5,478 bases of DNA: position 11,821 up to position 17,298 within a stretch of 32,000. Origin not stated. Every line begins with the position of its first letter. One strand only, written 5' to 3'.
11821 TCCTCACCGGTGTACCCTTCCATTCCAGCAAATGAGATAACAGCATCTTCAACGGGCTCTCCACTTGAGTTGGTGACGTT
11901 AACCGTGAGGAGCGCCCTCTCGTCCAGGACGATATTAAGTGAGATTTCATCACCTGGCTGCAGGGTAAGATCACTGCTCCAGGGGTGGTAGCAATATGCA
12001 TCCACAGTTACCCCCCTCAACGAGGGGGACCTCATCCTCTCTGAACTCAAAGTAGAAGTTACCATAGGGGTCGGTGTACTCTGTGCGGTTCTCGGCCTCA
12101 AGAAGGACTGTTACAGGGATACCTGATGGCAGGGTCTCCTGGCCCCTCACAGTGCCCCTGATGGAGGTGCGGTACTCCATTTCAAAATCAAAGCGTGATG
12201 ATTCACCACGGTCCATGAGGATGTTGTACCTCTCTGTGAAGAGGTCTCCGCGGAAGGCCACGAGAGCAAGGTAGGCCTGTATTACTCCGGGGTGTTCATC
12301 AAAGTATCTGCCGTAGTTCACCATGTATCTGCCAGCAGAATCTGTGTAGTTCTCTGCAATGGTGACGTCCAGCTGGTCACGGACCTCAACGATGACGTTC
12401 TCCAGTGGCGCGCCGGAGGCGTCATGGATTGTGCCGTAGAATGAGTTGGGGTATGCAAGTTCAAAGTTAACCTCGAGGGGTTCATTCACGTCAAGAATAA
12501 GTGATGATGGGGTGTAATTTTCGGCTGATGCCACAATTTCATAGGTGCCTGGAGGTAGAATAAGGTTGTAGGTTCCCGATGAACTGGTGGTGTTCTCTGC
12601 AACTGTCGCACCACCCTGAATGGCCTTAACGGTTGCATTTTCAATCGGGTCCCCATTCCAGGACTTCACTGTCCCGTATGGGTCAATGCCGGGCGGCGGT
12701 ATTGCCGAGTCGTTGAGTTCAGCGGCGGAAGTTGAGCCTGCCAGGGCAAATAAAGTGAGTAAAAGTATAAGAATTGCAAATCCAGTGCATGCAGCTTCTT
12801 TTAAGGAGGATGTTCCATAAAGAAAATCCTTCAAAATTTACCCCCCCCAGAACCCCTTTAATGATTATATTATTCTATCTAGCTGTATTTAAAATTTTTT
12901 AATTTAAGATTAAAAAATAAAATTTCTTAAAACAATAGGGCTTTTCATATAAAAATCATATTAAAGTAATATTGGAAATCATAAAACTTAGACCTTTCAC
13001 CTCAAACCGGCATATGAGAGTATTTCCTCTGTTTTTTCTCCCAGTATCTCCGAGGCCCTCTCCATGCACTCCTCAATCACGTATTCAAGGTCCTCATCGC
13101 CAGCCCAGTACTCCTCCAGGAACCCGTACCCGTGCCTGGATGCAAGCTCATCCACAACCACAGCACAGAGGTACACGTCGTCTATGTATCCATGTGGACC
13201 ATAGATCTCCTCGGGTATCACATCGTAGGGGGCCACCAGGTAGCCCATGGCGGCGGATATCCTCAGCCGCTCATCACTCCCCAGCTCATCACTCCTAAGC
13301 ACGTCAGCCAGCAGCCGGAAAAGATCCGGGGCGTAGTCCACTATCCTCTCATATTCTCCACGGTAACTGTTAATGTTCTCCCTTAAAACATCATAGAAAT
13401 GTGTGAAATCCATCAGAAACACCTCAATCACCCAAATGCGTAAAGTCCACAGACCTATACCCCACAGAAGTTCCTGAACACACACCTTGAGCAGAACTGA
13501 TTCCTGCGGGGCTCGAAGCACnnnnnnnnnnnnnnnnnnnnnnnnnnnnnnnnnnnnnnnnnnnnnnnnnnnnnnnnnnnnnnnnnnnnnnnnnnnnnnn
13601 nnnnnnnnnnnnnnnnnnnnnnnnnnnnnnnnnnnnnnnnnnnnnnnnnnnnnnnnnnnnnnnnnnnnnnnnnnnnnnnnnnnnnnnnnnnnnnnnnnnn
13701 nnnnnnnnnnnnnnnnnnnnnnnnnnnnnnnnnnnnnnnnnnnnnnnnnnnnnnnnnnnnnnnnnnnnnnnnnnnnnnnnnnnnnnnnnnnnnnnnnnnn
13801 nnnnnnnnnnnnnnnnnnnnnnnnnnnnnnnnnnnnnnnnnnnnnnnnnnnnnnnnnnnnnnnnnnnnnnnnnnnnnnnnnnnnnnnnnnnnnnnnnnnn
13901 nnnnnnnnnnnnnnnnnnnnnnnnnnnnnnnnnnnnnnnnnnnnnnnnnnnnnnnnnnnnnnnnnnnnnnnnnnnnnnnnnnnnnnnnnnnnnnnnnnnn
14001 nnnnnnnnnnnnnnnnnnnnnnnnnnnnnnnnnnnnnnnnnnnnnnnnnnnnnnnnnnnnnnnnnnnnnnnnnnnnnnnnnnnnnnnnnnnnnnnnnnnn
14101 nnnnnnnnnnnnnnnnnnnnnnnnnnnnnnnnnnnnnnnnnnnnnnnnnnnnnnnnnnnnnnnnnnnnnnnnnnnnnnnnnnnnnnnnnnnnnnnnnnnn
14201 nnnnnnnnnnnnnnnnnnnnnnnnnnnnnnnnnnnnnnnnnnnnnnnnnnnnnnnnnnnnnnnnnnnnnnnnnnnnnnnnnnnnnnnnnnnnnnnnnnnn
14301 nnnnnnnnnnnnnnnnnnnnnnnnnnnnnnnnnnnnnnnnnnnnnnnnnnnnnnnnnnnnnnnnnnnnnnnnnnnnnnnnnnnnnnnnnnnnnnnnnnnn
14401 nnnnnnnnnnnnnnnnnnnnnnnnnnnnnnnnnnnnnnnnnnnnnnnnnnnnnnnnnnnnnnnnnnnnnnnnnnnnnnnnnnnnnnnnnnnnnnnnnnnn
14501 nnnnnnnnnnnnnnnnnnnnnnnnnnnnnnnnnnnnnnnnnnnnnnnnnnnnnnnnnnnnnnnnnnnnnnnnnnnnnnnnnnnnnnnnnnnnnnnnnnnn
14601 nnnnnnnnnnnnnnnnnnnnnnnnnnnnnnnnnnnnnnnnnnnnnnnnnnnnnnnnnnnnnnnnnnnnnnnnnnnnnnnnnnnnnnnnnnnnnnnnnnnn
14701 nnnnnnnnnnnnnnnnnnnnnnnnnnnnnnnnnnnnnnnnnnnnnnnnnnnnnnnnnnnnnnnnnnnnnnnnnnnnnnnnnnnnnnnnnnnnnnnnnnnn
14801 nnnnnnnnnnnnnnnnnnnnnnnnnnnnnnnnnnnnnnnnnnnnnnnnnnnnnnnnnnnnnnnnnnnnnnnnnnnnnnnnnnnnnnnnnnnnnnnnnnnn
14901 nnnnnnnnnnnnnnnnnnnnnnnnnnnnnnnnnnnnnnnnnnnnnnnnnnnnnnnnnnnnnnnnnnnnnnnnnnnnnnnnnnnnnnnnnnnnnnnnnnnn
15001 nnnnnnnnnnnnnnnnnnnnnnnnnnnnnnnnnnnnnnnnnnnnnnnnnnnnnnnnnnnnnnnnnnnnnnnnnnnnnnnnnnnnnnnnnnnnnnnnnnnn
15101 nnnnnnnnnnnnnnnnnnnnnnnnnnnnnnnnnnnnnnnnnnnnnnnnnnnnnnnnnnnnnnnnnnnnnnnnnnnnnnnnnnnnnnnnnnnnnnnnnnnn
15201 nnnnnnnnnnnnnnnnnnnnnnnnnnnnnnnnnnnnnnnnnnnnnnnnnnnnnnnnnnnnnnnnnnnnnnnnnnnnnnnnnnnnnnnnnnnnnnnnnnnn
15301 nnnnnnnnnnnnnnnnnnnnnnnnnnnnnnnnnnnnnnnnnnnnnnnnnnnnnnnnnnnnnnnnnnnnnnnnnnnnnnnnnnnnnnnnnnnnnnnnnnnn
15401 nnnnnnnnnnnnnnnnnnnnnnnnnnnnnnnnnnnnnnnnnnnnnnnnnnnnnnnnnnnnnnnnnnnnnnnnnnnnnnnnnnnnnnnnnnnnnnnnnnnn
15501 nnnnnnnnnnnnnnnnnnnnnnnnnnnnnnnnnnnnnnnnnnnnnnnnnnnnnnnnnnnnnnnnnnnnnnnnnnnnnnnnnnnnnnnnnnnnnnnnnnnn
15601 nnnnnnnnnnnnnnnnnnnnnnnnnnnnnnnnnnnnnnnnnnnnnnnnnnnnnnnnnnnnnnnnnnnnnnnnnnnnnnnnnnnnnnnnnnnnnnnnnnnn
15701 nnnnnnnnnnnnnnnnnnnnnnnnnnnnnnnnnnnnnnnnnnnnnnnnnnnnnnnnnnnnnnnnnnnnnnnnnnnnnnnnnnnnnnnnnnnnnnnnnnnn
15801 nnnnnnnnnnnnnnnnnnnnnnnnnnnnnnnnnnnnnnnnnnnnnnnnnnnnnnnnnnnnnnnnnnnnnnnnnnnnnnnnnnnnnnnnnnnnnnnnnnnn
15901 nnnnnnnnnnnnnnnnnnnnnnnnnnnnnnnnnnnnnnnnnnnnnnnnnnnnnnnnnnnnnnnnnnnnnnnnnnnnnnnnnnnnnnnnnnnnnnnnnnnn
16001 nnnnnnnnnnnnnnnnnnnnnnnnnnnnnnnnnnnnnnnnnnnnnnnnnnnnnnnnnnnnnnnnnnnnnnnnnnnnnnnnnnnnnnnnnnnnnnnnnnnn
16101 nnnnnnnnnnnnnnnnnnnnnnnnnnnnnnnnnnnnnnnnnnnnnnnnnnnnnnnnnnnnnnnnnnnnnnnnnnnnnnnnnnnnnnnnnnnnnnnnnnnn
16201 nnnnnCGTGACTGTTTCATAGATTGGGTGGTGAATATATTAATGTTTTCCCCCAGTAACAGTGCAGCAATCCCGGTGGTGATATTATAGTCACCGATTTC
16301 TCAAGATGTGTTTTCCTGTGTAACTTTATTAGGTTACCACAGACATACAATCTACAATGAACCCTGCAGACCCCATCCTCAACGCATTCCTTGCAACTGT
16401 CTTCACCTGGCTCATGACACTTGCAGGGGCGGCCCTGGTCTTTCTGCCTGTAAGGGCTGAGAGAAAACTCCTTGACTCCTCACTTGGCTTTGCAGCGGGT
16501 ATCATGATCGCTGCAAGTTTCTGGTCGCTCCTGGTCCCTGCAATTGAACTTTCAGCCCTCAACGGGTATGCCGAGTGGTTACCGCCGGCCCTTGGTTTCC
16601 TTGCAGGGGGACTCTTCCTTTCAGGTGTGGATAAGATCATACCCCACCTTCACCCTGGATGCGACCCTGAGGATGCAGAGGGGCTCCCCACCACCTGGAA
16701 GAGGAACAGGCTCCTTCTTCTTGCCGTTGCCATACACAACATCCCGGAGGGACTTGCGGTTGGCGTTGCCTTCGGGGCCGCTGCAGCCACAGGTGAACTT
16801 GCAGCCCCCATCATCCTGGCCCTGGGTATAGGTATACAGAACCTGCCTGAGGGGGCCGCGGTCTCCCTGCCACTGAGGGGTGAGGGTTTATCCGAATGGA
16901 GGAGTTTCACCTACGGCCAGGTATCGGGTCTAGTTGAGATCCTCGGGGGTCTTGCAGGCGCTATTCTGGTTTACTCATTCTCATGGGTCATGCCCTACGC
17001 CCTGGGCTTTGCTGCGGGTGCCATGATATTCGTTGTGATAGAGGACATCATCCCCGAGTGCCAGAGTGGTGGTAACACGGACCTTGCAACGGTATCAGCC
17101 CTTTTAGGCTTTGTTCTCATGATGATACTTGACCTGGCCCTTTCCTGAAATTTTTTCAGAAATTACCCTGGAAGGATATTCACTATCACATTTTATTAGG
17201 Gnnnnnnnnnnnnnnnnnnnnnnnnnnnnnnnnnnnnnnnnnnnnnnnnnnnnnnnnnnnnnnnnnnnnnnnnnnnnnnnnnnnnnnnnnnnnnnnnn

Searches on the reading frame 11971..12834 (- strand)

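Call 34: search_protein_families(library=pfam, proteins=[window:11971-12834:-], max_evalue=0.001)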
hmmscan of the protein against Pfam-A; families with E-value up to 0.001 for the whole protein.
window:11971-12834:- (287 aa): 5 families
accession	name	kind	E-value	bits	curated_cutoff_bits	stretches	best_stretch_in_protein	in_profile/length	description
PF13620.12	CarboxypepD_reg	-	5.6e-24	84.7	32.3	2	54-126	4-81/82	Carboxypeptidase regulatory-like domain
PF13715.12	CarbopepD_reg_2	-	6.5e-11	42.5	32.2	1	54-126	3-76/88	CarboxypepD_reg-like domain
PF17210.9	SdrD_B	-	2.6e-05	24.8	29.7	0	62-106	22-69/112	SdrD B-like domain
PF02369.22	Big_1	-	3.2e-05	24.4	34.9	0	132-173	21-65/93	Bacterial Ig-like domain (group 1)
PF11974.14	bMG3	-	0.0004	20.7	34.9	0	140-175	24-59/103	Bacterial alpha-2-macroglobulin MG3 domain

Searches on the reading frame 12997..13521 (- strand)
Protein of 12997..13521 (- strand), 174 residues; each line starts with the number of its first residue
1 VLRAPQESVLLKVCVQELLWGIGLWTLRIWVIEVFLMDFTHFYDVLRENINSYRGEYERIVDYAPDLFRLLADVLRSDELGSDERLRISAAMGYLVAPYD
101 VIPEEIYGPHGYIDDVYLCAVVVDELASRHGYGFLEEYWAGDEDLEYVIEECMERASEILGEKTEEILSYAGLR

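Call 34: search_protein_families(library=pfam, proteins=[window:12997-13521:-], max_evalue=0.001)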
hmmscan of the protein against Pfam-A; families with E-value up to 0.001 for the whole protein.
window:12997-13521:- (174 aa): 1 family
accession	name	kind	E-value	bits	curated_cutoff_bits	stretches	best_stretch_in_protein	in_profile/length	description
PF06803.17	DUF1232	-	3.9e-09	36.5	23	1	85-120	2-36/37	Protein of unknown function (DUF1232)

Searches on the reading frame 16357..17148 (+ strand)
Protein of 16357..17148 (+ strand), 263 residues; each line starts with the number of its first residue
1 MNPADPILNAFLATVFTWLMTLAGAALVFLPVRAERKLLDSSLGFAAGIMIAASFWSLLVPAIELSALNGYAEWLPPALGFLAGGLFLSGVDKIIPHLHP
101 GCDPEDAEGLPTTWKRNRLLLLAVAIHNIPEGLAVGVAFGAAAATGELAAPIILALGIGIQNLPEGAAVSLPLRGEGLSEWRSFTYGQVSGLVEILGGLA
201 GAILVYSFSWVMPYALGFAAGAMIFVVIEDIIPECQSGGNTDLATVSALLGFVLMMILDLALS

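Call 34: search_protein_families(library=pfam, proteins=[window:16357-17148:+], max_evalue=0.001)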
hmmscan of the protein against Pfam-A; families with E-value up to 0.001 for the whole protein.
window:16357-17148:+ (263 aa): 1 family
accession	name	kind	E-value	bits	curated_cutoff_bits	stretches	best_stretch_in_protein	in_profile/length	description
PF02535.28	Zip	-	5.3e-21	75.6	35.1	2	119-258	180-322/323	ZIP Zinc transporter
